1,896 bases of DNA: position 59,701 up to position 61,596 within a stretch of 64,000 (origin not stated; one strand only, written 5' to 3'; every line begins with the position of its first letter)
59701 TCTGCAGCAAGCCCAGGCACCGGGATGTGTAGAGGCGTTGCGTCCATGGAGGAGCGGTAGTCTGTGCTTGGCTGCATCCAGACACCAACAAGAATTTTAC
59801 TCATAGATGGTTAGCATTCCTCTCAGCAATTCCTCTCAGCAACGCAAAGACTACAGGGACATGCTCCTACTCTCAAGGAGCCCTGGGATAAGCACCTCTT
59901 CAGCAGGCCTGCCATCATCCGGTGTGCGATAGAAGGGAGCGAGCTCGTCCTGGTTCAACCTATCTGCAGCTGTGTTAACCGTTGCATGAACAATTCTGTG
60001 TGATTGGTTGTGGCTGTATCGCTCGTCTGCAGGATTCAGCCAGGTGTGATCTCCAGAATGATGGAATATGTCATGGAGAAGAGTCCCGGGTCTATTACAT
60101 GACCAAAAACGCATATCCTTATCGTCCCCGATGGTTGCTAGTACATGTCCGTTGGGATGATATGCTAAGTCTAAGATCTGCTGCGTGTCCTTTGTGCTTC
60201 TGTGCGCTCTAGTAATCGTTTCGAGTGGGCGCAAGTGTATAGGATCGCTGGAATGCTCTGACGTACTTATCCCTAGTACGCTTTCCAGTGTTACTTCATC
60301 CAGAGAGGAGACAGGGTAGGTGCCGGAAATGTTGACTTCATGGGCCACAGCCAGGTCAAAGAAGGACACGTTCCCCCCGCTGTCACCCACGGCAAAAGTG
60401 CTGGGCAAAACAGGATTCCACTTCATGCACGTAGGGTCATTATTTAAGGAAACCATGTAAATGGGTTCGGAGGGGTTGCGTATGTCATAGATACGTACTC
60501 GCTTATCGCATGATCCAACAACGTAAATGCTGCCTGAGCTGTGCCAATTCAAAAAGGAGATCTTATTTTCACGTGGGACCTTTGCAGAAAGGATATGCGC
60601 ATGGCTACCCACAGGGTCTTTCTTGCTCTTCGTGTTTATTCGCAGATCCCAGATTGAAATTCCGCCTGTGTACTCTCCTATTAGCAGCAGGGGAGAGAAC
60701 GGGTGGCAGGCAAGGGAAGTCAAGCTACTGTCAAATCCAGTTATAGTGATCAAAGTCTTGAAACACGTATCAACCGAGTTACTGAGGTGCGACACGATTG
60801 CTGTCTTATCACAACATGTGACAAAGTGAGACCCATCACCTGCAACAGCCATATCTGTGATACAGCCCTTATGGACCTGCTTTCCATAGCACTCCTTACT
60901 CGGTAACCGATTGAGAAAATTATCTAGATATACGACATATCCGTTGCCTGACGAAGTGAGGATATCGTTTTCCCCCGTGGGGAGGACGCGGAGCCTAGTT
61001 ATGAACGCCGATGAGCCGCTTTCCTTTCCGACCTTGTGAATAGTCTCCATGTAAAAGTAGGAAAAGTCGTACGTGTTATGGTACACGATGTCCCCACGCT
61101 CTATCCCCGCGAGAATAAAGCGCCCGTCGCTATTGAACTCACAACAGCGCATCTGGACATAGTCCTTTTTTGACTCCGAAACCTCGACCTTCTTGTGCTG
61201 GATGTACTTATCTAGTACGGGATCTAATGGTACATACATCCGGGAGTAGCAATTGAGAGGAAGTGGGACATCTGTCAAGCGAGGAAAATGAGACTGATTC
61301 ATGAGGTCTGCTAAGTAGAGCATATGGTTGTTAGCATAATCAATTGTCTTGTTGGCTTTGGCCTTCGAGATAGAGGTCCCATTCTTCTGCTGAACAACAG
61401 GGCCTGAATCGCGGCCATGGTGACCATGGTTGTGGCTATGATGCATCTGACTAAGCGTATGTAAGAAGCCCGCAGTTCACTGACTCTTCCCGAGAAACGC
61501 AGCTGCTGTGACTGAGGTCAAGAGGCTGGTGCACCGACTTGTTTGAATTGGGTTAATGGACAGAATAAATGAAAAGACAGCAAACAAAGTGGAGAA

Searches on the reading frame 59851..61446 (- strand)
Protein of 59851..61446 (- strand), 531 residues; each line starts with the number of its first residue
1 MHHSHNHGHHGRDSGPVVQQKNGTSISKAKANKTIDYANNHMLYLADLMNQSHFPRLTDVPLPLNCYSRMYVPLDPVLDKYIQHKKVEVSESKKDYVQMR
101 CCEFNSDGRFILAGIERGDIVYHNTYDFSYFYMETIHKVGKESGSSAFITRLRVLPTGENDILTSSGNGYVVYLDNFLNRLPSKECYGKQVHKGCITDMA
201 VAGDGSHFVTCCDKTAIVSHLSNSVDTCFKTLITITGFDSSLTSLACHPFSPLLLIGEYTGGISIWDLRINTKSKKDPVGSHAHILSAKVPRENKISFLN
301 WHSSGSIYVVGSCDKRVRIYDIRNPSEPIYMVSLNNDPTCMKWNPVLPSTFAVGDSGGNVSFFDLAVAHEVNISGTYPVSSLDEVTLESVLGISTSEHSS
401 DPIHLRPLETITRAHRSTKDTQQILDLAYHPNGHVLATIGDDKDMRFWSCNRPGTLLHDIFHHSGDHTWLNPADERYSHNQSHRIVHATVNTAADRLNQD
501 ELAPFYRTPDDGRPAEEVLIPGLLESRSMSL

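Call 87: search_protein_families(library=pfam, proteins=[window:59851-61446:-], max_evalue=0.00001)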
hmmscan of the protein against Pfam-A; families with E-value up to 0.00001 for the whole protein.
window:59851-61446:- (531 aa): 12 families
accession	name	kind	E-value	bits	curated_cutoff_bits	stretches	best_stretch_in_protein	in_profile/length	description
PF25174.1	Beta-prop_THOC3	-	3.7e-19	69.2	305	1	294-451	47-201/272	THOC3 beta-propeller domain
PF00400.38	WD40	-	1.3e-18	67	27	0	414-449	9-39/39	WD domain, G-beta repeat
PF24807.1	WD40_CDC20-Fz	-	8.3e-18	65.1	200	1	296-448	138-292/292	CDC20/Fizzy WD40 domain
PF24814.1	WD40_Prp19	-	5.3e-16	58.9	320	1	147-327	7-169/281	Prp19 WD40 domain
PF23414.1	Beta-prop_EML_2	-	3.2e-15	56.7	90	1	200-327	5-115/266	Echinoderm microtubule-associated protein second beta-propeller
PF12894.13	ANAPC4_WD40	-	2.5e-12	47.3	22.9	0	292-344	37-89/91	Anaphase-promoting complex subunit 4 WD40 domain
PF24817.1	WD40_WDHD1_1st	-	2.2e-10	40.7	109.9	0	305-452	17-159/291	WDHD1 first WD40 domain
PF25173.1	Beta-prop_WDR3_1st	-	2.2e-09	37.7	154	0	264-449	12-183/184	WDR3 first beta-propeller domain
PF24796.1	WDR55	-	3e-09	36.8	200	0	238-365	6-124/296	WDR55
PF23389.1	Beta-prop_WDR19_1st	-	1.6e-07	31.1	27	0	289-376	34-121/325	WDR19 first beta-propeller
PF25171.1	Beta-prop_WDR36-Utp21_1st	-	4.7e-07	29.9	80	0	190-369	62-226/266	WDR36/Utp21 first beta-propeller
PF25460.1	Beta-prop_Aladin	-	1.4e-06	28.2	171.1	0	293-355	17-79/340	Aladin seven-bladed propeller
